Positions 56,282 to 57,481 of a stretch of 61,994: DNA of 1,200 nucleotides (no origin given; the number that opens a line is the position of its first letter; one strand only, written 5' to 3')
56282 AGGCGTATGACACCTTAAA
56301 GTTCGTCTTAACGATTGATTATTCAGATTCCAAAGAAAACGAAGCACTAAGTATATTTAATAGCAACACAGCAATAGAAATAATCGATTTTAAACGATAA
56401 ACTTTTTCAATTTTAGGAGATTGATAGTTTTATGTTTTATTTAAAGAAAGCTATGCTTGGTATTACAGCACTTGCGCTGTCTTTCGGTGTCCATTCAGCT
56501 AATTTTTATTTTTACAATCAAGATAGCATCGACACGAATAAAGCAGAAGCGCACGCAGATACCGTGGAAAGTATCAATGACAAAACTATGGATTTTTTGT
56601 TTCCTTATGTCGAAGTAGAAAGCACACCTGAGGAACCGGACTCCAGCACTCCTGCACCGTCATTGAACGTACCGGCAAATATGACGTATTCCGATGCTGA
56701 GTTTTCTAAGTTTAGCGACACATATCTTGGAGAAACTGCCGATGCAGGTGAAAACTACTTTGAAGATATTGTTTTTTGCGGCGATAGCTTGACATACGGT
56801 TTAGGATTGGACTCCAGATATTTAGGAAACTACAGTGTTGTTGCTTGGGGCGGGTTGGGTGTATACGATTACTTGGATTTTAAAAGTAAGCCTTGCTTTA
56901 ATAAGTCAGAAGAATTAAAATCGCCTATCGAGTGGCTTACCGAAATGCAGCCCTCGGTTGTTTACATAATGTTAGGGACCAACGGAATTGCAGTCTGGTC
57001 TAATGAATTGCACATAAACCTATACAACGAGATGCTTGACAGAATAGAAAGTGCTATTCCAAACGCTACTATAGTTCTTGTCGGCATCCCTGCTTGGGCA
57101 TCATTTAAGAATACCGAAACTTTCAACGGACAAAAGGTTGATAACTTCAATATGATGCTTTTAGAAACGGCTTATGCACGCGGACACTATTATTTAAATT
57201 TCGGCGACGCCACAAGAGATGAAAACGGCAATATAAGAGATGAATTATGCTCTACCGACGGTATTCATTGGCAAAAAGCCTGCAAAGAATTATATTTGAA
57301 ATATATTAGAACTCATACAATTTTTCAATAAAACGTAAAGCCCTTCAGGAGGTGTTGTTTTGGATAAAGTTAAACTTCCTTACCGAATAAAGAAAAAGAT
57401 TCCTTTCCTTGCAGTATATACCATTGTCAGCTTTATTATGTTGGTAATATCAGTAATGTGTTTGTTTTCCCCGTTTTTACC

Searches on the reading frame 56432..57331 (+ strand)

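Call 9: search_protein_families(library=pfam, proteins=[window:56432-57331:+], max_evalue=0.001)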
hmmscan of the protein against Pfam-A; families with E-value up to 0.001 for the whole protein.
window:56432-57331:+ (299 aa): 2 families
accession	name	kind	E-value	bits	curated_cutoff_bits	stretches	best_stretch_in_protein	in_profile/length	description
PF13472.12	Lipase_GDSL_2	-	6.8e-13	49.9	32.9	1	115-280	1-171/178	GDSL-like Lipase/Acylhydrolase family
PF00657.28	Lipase_GDSL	-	2.2e-05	25.1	23.6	1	113-283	1-199/208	GDSL-like Lipase/Acylhydrolase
